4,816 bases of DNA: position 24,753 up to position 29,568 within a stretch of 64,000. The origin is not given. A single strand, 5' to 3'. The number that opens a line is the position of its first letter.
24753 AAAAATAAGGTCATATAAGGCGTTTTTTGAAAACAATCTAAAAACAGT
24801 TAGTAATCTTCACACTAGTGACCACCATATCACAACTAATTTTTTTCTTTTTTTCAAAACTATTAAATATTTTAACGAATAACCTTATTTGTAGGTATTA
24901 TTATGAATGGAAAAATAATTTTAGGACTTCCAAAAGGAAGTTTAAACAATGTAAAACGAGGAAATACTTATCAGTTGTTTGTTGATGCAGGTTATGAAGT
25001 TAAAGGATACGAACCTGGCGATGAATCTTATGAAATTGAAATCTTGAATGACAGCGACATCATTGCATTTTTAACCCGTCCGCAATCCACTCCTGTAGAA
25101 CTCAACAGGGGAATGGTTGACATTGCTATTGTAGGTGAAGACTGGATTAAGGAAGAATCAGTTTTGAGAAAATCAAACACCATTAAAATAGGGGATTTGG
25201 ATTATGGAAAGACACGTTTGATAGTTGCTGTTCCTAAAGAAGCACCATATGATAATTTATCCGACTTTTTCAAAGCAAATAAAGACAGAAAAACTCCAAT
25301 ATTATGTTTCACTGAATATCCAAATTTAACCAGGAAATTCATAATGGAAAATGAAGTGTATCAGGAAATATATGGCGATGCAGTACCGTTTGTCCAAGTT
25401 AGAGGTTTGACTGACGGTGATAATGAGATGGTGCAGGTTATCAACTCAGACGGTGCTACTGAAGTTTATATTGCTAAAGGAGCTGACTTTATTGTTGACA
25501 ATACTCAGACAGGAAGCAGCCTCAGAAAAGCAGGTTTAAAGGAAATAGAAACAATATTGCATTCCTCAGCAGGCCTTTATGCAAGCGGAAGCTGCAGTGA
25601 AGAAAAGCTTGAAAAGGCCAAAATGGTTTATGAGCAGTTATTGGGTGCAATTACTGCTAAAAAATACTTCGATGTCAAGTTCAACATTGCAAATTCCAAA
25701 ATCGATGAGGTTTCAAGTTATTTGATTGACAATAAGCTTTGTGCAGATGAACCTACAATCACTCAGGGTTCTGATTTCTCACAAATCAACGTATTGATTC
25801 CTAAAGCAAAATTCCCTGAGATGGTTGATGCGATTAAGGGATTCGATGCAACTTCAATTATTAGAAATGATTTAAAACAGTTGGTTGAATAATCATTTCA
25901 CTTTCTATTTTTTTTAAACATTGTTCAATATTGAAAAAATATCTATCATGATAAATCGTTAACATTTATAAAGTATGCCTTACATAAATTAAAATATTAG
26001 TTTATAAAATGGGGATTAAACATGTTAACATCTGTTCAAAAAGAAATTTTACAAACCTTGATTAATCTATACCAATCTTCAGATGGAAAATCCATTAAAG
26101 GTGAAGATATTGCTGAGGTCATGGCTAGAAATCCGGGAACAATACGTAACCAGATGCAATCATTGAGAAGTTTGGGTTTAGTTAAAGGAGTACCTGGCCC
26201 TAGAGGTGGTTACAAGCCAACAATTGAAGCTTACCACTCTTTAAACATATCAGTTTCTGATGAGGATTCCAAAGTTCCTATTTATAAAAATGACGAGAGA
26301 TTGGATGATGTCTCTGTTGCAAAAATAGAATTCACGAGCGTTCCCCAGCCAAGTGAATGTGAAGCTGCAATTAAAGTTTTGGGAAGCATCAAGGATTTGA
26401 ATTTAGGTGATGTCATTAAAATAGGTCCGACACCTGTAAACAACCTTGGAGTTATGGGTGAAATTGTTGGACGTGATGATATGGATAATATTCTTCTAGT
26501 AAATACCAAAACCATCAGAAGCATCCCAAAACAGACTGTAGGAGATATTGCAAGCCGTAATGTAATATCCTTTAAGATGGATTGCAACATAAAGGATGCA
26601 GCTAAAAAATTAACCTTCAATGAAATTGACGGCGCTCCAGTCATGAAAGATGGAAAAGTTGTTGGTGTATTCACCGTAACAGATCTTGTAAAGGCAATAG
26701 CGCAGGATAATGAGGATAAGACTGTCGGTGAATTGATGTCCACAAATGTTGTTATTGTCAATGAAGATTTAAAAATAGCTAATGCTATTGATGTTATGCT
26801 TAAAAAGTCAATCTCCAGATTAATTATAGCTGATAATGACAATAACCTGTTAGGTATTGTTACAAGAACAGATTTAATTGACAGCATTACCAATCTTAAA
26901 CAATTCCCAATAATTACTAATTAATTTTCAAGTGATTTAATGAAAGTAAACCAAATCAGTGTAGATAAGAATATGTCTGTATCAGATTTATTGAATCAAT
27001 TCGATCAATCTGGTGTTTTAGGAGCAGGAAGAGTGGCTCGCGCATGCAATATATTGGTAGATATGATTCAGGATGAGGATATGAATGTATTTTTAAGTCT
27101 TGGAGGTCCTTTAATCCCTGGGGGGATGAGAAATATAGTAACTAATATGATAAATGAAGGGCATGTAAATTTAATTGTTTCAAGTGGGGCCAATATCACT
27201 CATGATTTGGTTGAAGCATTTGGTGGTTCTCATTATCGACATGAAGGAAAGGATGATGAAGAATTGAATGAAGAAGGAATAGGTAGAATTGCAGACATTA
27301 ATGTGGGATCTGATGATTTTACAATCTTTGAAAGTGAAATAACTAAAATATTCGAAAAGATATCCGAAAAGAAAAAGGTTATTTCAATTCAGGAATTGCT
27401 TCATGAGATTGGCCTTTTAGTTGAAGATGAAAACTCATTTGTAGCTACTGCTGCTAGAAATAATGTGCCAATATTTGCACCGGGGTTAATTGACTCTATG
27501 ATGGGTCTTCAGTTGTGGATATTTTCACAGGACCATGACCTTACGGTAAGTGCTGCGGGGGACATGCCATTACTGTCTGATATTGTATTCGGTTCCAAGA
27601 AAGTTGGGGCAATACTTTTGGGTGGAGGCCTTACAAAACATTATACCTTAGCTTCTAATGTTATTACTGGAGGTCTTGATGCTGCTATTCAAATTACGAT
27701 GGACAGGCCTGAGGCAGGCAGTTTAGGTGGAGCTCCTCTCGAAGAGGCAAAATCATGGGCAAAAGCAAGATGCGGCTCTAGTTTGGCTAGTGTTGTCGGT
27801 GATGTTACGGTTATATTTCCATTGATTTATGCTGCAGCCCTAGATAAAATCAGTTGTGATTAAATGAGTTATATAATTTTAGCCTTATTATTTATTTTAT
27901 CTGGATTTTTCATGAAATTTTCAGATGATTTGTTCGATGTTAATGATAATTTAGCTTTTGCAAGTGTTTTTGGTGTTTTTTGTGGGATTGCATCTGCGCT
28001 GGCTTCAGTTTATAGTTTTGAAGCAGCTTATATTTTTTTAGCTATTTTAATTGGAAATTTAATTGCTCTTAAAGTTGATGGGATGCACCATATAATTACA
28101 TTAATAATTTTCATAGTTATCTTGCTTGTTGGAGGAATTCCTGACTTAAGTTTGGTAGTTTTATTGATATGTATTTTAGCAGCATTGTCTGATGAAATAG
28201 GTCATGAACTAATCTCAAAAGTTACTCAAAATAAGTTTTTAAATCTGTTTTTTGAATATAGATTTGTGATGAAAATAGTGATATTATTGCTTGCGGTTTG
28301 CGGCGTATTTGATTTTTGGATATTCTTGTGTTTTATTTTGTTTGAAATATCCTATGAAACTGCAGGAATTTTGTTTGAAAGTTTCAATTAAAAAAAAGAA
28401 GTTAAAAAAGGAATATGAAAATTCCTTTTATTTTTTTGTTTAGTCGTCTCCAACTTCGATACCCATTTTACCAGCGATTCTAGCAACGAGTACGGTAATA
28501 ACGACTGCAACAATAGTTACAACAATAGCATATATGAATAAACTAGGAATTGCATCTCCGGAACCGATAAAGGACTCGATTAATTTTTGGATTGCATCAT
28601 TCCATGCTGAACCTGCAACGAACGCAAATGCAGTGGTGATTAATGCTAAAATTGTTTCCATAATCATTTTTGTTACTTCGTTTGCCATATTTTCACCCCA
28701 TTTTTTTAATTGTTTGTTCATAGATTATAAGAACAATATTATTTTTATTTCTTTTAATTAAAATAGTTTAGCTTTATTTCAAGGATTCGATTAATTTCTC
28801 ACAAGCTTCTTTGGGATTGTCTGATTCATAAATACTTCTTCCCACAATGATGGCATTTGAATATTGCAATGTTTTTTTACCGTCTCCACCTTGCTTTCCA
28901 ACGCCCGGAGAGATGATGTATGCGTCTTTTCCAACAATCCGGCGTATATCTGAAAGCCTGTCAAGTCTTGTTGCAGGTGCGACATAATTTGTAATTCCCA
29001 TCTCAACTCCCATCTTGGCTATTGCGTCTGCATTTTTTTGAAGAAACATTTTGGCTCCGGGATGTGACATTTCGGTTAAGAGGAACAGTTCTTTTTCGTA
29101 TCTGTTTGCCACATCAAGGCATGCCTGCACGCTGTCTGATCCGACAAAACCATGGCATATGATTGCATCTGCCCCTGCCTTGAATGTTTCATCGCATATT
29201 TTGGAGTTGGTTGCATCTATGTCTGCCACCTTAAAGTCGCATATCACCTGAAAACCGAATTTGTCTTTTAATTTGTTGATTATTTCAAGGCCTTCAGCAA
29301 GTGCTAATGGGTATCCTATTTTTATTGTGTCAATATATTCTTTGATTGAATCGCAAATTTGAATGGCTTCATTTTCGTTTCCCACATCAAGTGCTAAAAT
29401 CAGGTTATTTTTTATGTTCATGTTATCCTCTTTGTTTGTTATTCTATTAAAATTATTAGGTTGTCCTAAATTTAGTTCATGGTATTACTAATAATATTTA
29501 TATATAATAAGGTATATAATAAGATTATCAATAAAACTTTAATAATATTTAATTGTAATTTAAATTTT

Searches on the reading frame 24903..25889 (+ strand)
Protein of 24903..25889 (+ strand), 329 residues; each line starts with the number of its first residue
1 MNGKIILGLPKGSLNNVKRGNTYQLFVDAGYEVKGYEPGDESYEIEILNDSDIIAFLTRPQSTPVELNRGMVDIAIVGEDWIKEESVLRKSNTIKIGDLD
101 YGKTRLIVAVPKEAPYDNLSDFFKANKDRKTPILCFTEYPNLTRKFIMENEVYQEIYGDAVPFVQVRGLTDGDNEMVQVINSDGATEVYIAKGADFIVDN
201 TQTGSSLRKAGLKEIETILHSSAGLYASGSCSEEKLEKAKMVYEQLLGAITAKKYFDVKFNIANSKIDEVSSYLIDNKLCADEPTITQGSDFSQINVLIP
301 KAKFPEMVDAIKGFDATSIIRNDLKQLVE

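Call 8: search_protein_families(library=pfam, proteins=[window:24903-25889:+], max_evalue=0.001)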
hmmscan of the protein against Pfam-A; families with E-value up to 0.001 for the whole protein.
window:24903-25889:+ (329 aa): 2 families
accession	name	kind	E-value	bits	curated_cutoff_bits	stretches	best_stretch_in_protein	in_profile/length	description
PF01634.23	HisG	-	7.3e-35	120.7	25.5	1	59-246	1-156/158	ATP phosphoribosyltransferase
PF08029.16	HisG_C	-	0.00044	20.7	23.5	1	252-324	1-71/73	HisG, C-terminal domain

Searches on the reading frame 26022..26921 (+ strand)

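Call 8: search_protein_families(library=pfam, proteins=[window:26022-26921:+], max_evalue=0.001)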
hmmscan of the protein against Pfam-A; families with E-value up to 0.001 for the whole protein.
window:26022-26921:+ (300 aa): 4 families
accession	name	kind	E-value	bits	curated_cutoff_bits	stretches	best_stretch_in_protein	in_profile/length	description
PF03444.21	HrcA_DNA-bdg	-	5.3e-37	125.8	21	1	1-77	1-76/79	Winged helix-turn-helix transcription repressor, HrcA DNA-binding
PF00571.33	CBS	-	9e-27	93.6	24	2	235-289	1-55/57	CBS domain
PF02082.26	Rrf2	-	5.4e-08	33.5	30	1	10-65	9-64/132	Iron-dependent Transcriptional regulator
PF08279.18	HTH_11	-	6.2e-05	23.2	25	1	11-65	3-55/55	HTH domain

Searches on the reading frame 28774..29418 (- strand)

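Call 93: search_protein_families(library=pfam, proteins=[window:28774-29418:-], max_evalue=0.001)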
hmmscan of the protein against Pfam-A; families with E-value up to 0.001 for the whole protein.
window:28774-29418:- (214 aa): 1 family
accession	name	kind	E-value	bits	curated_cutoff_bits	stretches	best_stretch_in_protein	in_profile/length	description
PF00215.30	OMPdecase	-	2e-50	172.2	27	1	5-208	2-220/221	Orotidine 5'-phosphate decarboxylase / HUMPS family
